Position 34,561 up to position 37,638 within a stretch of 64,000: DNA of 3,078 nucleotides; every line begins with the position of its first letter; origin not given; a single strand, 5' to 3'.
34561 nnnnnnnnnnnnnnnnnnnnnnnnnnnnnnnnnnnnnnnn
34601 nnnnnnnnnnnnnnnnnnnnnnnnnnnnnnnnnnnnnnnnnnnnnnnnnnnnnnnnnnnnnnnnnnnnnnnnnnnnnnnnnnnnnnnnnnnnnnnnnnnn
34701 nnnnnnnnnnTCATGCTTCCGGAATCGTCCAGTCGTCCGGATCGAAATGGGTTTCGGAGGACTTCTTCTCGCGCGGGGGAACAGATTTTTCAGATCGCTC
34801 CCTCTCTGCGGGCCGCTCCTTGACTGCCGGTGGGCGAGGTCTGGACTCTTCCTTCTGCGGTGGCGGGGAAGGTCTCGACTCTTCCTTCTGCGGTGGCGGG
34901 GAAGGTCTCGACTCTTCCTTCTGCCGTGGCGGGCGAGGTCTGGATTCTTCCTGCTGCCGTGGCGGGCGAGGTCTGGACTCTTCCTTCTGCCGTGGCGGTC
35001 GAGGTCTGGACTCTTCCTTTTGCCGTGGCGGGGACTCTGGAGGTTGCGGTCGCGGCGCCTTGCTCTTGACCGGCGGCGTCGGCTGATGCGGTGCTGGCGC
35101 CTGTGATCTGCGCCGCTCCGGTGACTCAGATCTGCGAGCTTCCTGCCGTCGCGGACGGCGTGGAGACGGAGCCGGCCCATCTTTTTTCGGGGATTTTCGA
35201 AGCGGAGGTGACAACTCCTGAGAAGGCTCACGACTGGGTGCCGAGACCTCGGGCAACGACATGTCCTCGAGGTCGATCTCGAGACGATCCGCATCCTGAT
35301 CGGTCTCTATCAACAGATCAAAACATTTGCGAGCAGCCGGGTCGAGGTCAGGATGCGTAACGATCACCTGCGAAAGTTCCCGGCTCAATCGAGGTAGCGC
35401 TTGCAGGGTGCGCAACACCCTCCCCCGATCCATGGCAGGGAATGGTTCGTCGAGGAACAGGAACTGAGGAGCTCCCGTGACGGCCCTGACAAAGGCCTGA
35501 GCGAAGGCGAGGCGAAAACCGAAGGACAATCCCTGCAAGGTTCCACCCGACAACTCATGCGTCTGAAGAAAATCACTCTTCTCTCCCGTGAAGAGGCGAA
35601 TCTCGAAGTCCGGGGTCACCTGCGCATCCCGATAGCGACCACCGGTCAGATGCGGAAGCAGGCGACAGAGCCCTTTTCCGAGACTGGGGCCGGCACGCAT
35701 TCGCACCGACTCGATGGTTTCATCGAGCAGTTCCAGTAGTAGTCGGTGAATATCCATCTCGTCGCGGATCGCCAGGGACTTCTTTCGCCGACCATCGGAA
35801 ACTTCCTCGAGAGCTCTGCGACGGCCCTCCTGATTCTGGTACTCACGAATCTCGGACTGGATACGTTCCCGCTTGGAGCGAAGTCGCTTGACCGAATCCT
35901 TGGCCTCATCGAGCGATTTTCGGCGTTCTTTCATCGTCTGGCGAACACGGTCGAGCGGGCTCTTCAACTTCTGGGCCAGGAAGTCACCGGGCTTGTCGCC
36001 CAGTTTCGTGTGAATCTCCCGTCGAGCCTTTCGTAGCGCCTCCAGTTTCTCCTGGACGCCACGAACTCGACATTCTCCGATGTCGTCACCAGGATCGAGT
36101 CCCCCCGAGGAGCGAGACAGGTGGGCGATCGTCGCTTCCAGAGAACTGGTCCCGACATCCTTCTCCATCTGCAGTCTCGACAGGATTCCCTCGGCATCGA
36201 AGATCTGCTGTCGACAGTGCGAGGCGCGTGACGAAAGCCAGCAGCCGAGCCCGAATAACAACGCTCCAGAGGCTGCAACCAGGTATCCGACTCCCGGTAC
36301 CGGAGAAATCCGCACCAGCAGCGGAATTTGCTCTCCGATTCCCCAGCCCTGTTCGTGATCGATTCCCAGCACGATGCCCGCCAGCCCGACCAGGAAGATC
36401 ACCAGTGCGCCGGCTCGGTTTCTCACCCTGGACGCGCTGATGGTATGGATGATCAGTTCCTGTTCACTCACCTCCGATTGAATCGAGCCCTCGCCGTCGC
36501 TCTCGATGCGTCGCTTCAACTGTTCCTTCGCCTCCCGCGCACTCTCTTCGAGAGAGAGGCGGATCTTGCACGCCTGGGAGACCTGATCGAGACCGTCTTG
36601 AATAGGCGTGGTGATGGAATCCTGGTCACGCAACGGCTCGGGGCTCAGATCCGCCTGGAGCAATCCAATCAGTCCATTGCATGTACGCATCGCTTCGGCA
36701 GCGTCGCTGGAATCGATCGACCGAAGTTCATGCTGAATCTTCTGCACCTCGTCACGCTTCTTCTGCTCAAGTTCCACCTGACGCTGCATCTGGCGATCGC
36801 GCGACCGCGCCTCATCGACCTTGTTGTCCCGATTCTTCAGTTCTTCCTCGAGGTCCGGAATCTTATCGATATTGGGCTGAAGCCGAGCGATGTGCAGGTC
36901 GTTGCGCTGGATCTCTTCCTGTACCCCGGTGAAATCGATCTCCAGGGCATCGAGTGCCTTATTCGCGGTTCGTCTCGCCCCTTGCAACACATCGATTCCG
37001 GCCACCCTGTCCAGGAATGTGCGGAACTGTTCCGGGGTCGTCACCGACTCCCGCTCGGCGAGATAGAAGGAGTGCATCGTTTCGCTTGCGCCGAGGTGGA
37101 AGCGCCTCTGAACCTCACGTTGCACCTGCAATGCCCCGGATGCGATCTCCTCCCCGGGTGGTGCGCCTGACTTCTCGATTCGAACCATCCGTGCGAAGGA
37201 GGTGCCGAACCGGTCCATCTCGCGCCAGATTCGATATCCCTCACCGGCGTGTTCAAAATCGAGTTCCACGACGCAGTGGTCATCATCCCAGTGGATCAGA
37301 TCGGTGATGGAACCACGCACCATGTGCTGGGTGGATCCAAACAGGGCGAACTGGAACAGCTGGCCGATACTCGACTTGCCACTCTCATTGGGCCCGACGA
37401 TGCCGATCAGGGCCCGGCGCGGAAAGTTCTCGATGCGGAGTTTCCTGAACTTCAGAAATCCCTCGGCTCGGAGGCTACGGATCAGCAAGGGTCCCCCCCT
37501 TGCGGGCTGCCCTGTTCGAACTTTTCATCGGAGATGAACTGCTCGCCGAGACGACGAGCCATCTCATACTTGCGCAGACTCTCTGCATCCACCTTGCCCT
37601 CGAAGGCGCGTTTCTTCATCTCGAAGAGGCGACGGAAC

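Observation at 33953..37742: Membrane-anchored SMC/SbcC-like ATPase with Pro/Lys/Glu-rich repeat tail, flanked by a small coupled ORF and an LpxH-like phosphoesterase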

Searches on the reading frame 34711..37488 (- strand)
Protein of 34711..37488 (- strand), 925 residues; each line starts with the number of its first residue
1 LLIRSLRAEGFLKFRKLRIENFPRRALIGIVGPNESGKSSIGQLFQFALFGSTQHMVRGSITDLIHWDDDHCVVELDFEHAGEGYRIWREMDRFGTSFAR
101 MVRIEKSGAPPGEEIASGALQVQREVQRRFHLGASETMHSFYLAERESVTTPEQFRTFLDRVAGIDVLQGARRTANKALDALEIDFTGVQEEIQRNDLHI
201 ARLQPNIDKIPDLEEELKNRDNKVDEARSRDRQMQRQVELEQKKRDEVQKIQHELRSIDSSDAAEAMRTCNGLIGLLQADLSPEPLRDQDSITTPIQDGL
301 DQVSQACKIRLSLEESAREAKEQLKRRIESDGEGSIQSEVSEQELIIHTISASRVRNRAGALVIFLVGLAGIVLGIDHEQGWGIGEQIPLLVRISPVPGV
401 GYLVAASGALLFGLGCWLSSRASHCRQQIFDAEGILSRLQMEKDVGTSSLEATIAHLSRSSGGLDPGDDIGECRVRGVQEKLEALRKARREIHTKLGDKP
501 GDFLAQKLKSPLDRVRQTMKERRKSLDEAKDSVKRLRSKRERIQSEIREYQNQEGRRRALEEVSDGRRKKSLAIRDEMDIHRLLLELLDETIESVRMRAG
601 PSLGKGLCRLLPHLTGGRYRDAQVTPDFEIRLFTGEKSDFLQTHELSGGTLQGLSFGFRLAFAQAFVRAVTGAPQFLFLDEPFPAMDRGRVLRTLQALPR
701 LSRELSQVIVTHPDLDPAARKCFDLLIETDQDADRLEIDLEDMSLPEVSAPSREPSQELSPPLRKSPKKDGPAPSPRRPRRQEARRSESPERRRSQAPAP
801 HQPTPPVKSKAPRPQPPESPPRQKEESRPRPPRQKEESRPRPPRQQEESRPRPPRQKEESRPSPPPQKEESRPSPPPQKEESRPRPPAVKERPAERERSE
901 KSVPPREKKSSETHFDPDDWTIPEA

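Call 3: search_protein_families(library=pfam, proteins=[window:34711-37488:-], max_evalue=0.01)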
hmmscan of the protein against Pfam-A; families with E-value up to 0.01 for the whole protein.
window:34711-37488:- (925 aa): 7 families
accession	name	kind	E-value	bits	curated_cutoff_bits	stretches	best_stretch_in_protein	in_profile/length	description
PF13476.12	AAA_23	-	1.4e-13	52.4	27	1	5-259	1-197/201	AAA domain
PF02463.25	SMC_N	-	1.8e-10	41.1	40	1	3-84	2-89/220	RecF/RecN/SMC N terminal domain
PF13304.12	AAA_21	-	0.00012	22.7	27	0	28-49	2-23/304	AAA domain, putative AbiEii toxin, Type IV TA system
PF13558.12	SbcC_Walker_B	-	0.0016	19.1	27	1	628-696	12-86/90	SbcC/RAD50-like, Walker B motif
PF10368.14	YkyA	-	0.0039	17.4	28.8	1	476-559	21-103/186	Putative cell-wall binding lipoprotein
PF13514.12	AAA_27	-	0.0063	16.6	22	0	5-55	5-56/206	AAA domain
PF00005.33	ABC_tran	-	0.0066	17.5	25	0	23-45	9-31/137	ABC transporter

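Call 4: search_protein_families(library=ncbifam, proteins=[window:34711-37488:-], max_evalue=0.01)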
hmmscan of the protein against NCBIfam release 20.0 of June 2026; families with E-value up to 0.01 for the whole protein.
window:34711-37488:- (925 aa): 25 families
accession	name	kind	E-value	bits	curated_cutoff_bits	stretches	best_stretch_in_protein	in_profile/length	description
NF002244.0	PRK01156.1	equivalog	7.2e-20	70.7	847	2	1-268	1-271/895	DNA double-strand break repair ATPase Rad50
NF041034.1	Rad50_Sulf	equivalog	1.4e-14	52.9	1000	1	1-259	1-249/872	DNA double-strand break repair ATPase Rad50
NF003034.1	PRK03918.1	equivalog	3.2e-14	51.9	700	2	477-712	630-852/878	DNA double-strand break repair ATPase Rad50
TIGR02169.1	SMC_prok_A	equivalog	1.1e-10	39.9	729.4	1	3-84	2-89/1165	chromosome segregation protein SMC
NF002572.0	PRK02224.1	equivalog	3.5e-10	38.9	1087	1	30-330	28-325/888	DNA double-strand break repair ATPase Rad50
NF041035.1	Rad50_Halo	equivalog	7e-09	34.6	1000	1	30-100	28-96/883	DNA double-strand break repair ATPase Rad50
NF010068.0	PRK13548.1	equivalog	2.7e-07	30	261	1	644-722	136-210/261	heme ABC transporter ATP-binding protein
NF040873.1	AztA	equivalog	2.9e-07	30.3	220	1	643-718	117-182/191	zinc ABC transporter ATP-binding protein AztA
TIGR03873.1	F420-0_ABC_ATP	hypoth_equivalog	2e-06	27.3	372.4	1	665-727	147-209/256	putative F420-0 ABC transporter ATP-binding protein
NF053563.1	Rkd4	equivalog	5.9e-06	24.7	860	1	3-252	3-247/747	arcadin-4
NF045487.1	ASRP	equivalog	6.9e-06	24.9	300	1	478-592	168-283/593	archaea-specific SMC-related protein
TIGR02168.1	SMC_prok_B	equivalog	3.3e-05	21.9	567.35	0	476-570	794-887/1181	chromosome segregation protein SMC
NF007082.0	PRK09536.1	equivalog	5.2e-05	22.5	537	1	667-728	151-212/402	corrinoid ABC transporter ATPase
TIGR03375.1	type_I_sec_LssB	subfamily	5.4e-05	21.7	693.1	1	652-712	602-660/696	type I secretion system permease/ATPase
TIGR03771.1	anch_rpt_ABC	equivalog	7.4e-05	22.6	268.8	1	646-725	106-183/223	anchored repeat-type ABC transporter ATP-binding subunit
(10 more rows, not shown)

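Call 5: search_protein_families(library=padloc, proteins=[window:34711-37488:-], max_evalue=0.01)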
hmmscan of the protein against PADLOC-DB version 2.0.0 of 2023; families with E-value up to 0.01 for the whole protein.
window:34711-37488:- (925 aa): 21 families
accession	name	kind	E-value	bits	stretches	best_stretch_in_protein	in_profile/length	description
PDLC04135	mad3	-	2.6e-23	81.2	2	472-727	102-335/374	mads_3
PDLC03859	LmuB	-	5.6e-20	70.1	1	13-712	12-583/611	-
PDLC02726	PbeC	-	7.7e-11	39.1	1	508-714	403-603/637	PbeC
PDLC02730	PbeC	-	1.1e-10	38.9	1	507-687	432-607/651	PbeC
PDLC02747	PbeC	-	2.6e-08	31.2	1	13-260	13-277/632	PbeC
PDLC02663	DndD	-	4.2e-08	30.5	1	475-597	414-530/675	DndD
PDLC03865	LmuB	-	6.1e-08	29.3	0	178-261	361-440/1007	-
PDLC03863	LmuB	-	3.7e-07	27.2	2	30-103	29-93/610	-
PDLC04140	mad8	-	2.5e-06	25.3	0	530-705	97-223/314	mads_8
PDLC03860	LmuB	-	2.3e-05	21.1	1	30-95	31-88/565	-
PDLC02750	PbeC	-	2.6e-05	21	1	479-577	173-475/629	PbeC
PDLC02714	PbeC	-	3.5e-05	20.8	0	3-251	3-259/651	PbeC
PDLC02668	DndD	-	0.00019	18.6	1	474-595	396-515/659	DndD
PDLC02980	AriA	-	0.0008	17.4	0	28-79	2-63/304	-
PDLC02722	PbeC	-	0.001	15.8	0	480-558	173-251/643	PbeC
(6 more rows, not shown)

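Call 7: search_solved_structures(query=window:34711-37488:-, max_evalue=0.01)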
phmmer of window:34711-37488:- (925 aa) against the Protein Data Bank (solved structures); distinct sequences matched with E-value up to 0.01: 13.
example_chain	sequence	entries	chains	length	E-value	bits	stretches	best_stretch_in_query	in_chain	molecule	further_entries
5f3w_B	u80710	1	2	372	1.3e-14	56.7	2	1-110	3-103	DNA double-strand break repair Rad50 ATPase,DNA double-strand break repair Rad50 ATPase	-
3aux_A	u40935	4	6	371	6.9e-14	54.3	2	1-112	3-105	DNA double-strand break repair rad50 ATPase | DNA double-strand break repair Rad50 ATPase,DNA double-strand break repair Rad50 ATPase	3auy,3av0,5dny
3qkr_B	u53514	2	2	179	3.2e-06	28.9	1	577-722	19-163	DNA double-strand break repair rad50 ATPase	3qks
3qku_A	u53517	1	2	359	4.7e-06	28.4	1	520-721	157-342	DNA double-strand break repair rad50 ATPase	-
1ii8_B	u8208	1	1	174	5.3e-06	28.2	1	579-722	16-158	Rad50 ABC-ATPase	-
1f2t_B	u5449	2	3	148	1.5e-05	26.7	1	601-722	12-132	RAD50 ABC-ATPASE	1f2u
4nch_A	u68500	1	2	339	2e-05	26.3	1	596-721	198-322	DNA double-strand break repair Rad50 ATPase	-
3qkt_A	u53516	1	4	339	2.6e-05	25.9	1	596-721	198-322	DNA double-strand break repair rad50 ATPase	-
4nck_A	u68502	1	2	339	3e-05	25.7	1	596-721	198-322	DNA double-strand break repair Rad50 ATPase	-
1us8_B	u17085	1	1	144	7.4e-05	24.4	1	602-722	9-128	DNA DOUBLE-STRAND BREAK REPAIR RAD50 ATPASE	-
4nci_A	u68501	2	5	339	0.0001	23.9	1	596-721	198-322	DNA double-strand break repair Rad50 ATPase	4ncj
3qf7_A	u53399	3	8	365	0.00018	23.1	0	9-132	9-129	Rad50 | Probable DNA double-strand break repair Rad50 ATPase,Probable DNA double-strand break repa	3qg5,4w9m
3tho_A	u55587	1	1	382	0.0028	19.2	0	8-130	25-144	Probable DNA double-strand break repair Rad50 ATPase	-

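Call 10: find_related_loci(query=A1, collection=genome_contigs, flank=6000)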
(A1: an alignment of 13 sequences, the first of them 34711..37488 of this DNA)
Query A1 (925 aa) in genome_contigs; peptide patterns used: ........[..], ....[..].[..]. (x = any residue, [..] = any of these).
115 stretches matched a pattern; 33 encode a relative of the query (tblastn E <= 1e-3); 32 distinct loci.
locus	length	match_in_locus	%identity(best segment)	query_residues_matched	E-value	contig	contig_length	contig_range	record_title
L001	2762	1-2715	96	4-920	0e+0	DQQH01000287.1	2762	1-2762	MAG TPA_asm: Planctomycetota bacterium isolate SZUA-1234 k95_1457412, whole genome shotgun sequence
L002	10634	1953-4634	83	1-925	0e+0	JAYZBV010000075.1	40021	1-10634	MAG: Planctomycetota bacterium isolate XB_MAG1214 DB_MAG1214_0075, whole genome shotgun sequence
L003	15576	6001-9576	73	1-925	0e+0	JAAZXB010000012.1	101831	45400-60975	MAG: Planctomycetota bacterium isolate bin110s NODE_12_length_101831_cov_15.591338, whole genome shotgun sequence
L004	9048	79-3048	65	1-925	0e+0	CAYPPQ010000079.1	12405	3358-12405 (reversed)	MAG TPA_asm: uncultured Planctomycetia bacterium isolate binchicken_co147_300 genome assembly, contig: NODE_15653_length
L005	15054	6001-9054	63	1-925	0e+0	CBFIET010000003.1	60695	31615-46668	MAG: Planctomycetota bacterium isolate Co_bin_687_orig genome assembly, contig: Co_bin_687_orig_Co_c_000000056227, whole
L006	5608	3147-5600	77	1-830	0e+0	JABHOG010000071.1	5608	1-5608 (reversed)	MAG: Planctomycetota bacterium isolate SI037S4_bin26 k141_653425, whole genome shotgun sequence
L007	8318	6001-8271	80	1-757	0e+0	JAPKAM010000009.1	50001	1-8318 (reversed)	MAG: Planctomycetota bacterium isolate ANT-12 NODE_330_length_50001_cov_14.589417, whole genome shotgun sequence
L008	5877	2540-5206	73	1-863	0e+0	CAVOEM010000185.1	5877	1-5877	MAG: Planctomycetes bacterium UBA1146 isolate CBN3_331.54 genome assembly, contig: Ga0302139_10006189, whole genome shot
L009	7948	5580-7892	80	1-778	0e+0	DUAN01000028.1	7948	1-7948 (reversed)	MAG TPA_asm: Planctomycetota bacterium isolate UWMA-0276 NODE_11823_length_7948_cov_0.637279, whole genome shotgun seque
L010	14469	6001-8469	66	1-820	0e+0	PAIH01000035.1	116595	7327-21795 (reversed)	MAG: Planctomycetota bacterium isolate NAT2 98572, whole genome shotgun sequence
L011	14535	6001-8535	66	1-821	0e+0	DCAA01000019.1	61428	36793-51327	MAG TPA_asm: Planctomycetes bacterium UBA1146 UBA1146_contig_34995, whole genome shotgun sequence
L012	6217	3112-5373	72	1-754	0e+0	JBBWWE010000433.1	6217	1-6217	MAG: Planctomycetota bacterium isolate OC6_2000m_MAG_215 OC6_2000m_contig_2542096, whole genome shotgun sequence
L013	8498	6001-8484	65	1-831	0e+0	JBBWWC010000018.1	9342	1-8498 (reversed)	MAG: Planctomycetota bacterium isolate OC6_150m_MAG_282 OC6_150m_contig_3149722, whole genome shotgun sequence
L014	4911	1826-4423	62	1-925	0e+0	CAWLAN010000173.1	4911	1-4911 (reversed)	MAG: Planctomycetes bacterium UBA1146 isolate CB6_Bottom.63 genome assembly, contig: Ga0310122_10013488, whole genome sh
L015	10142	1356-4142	53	1-923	0e+0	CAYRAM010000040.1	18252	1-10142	MAG TPA_asm: uncultured Planctomycetia bacterium isolate binchicken_co275_63 genome assembly, contig: NODE_4096_length_1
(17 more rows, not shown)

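Call 32: predict_structure(alignment_id=A1)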
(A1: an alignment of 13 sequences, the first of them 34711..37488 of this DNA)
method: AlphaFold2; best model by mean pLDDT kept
length: 925 residues; sequences in the alignment: 13
mean_pLDDT: 63.2   pTM: 0.33
mean pLDDT of the five models: 63.2, 62.8, 60.3, 59.3, 59.2
residues with pLDDT >= 90: 199; 70-90: 226; 50-70: 158; < 50: 342
segments of 3 or more residues with pLDDT < 50: 1-16, 34-41, 53-69, 107-110, 131-151, 600-688, 698-706, 747-804, 806-815, 817-819, 821-852, 854-874, 876-925
pLDDT, mean of each block of 10 residues (from residue 1): 29 51 59 47 57 41 45 61 69 68 62 73 69 35 23 57 69 87 94 94 93 93 91 91 91 91 90 86 83 90 92 91 87 79 88 85 85 75 56 55 80 86 87 89 89 83 78 88 92 90 91 91 91 91 94 93 93 88 77 61 42 32 28 27 35 36 35 41 46 52 46 62 67 57 50 31 32 33 28 29 33 40 30 33 32 32 33 37 29 31 31 40 41
secondary structure, 60 per line:
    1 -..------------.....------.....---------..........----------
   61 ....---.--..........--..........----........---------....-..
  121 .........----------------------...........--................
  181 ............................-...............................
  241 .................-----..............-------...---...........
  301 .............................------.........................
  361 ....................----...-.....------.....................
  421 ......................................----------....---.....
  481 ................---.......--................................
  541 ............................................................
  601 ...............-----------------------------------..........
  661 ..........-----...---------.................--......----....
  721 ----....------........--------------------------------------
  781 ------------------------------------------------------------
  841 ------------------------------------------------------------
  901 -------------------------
elements in order (helices of 4 or more, strands of 3 or more residues): E16-20 E27-31 H41-50 H61-64 E71-80 E83-92 E97-104 E114-117 H119-129 H152-162 H165-208 H210-257 H263-276 H290-329 H336-380 H389-393 H400-458 H469-472 H476-496 H500-506 H509-615 H651-670 E676-678 H688-704 E707-712 H717-720 E725-728 E735-739

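Call 69: predict_structure(alignment_id=A7)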
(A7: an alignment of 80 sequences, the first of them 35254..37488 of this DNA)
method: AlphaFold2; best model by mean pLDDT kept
length: 745 residues; sequences in the alignment: 80
mean_pLDDT: 88.2   pTM: 0.58
mean pLDDT of the five models: 88.2, 87.4, 87.0, 86.8, 85.8
residues with pLDDT >= 90: 338; 70-90: 375; 50-70: 32; < 50: 0
segments of 3 or more residues with pLDDT < 50: none
pLDDT, mean of each block of 10 residues (from residue 1): 97 97 96 95 95 85 94 97 96 95 88 94 94 86 72 82 90 98 98 97 95 93 88 85 82 83 84 79 73 82 86 84 81 78 85 85 87 83 68 64 86 88 87 86 85 78 72 81 85 83 83 82 86 90 94 96 97 98 98 92 91 93 90 92 89 89 89 93 92 93 92 94 96 97 82
secondary structure, 60 per line:
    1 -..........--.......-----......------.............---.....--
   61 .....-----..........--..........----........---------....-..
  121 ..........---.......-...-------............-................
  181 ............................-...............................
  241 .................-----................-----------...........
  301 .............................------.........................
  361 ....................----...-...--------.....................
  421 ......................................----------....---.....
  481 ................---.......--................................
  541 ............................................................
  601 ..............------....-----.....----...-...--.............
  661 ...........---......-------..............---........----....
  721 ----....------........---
elements in order (helices of 4 or more, strands of 3 or more residues): E2-11 E14-20 E26-31 H38-50 H54-58 H61-64 E71-80 E83-92 E97-104 E114-117 H119-130 H134-140 E142-144 H152-163 H165-208 H210-257 H263-278 H290-329 H336-380 H400-458 H469-472 H476-496 H500-506 H509-614 E621-624 E630-634 E639-641 H648-671 E675-680 H688-701 E705-712 H717-720 E725-728 E735-739

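Call 72: fold_search(model_id=the predicted structure, library=pdb)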
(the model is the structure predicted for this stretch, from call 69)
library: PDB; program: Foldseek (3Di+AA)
matches with E <= 10: 934; with E <= 0.001: 142
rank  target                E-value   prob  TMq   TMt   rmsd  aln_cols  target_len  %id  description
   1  7zr1_D                6.6e-16  1.00  0.36  0.35  32.7       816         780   15  Chaetomium thermophilum Mre11-Rad50-Nbs1 complex bound to ATPyS (composite structure) (released 2023-01-11)
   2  7zr1_C                9.5e-16  1.00  0.47  0.45  32.5       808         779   14  Chaetomium thermophilum Mre11-Rad50-Nbs1 complex bound to ATPyS (composite structure) (released 2023-01-11)
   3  8i4x_B                8.2e-13  1.00  0.31  0.22  56.1      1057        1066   14  Cryo-EM structure of 5-subunit Smc5/6 (released 2024-06-26)
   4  5dny_D                2.9e-12  1.00  0.36  0.70  37.8       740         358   12  Structure of the ATPrS-Mre11/Rad50-DNA complex (released 2016-02-24)
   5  3av0_B                6.1e-12  1.00  0.37  0.71  43.2       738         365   12  Crystal structure of Mre11-Rad50 bound to ATP S (released 2011-05-25)
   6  7yzp_C                2.7e-11  1.00  0.32  0.52  59.1       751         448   12  Hairpin-bound state of the E. coli Mre11-Rad50 (SbcCD) head complex bound to ADP and a DNA hairpin (released 2022-08-17)
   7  7nyw_B                2.8e-11  1.00  0.26  0.23  48.6       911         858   11  Cryo-EM structure of the MukBEF-MatP-DNA head module (released 2021-07-07)
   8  3auy_B                3.0e-11  1.00  0.32  0.62  55.8       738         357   13  Crystal structure of Rad50 bound to ADP (released 2011-05-25)
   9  3qf7_A                3.1e-11  1.00  0.33  0.66  50.3       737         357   11  The Mre11:Rad50 complex forms an ATP dependent molecular clamp in DNA double-strand break repair (released 2011-04-20)
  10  8i13_B                5.9e-11  1.00  0.29  0.22  51.2      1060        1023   14  Cryo-EM structure of 6-subunit Smc5/6 (released 2024-06-26)
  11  5dny_B                7.7e-11  1.00  0.33  0.66  60.0       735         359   12  Structure of the ATPrS-Mre11/Rad50-DNA complex (released 2016-02-24)
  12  3auy_A                9.7e-11  1.00  0.34  0.64  40.2       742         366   12  Crystal structure of Rad50 bound to ADP (released 2011-05-25)
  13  9uxh_F                9.7e-11  1.00  0.32  0.35  57.0       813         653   13  type II Lamassu, LmuACB with DNA (released 2026-03-25)
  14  3qf7_B                1.2e-10  1.00  0.33  0.66  58.7       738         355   10  The Mre11:Rad50 complex forms an ATP dependent molecular clamp in DNA double-strand break repair (released 2011-04-20)
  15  6yvu_B                1.2e-10  1.00  0.34  0.22  68.3      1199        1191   11  Condensin complex from S.cerevisiae ATP-free apo non-engaged state (released 2020-07-15)
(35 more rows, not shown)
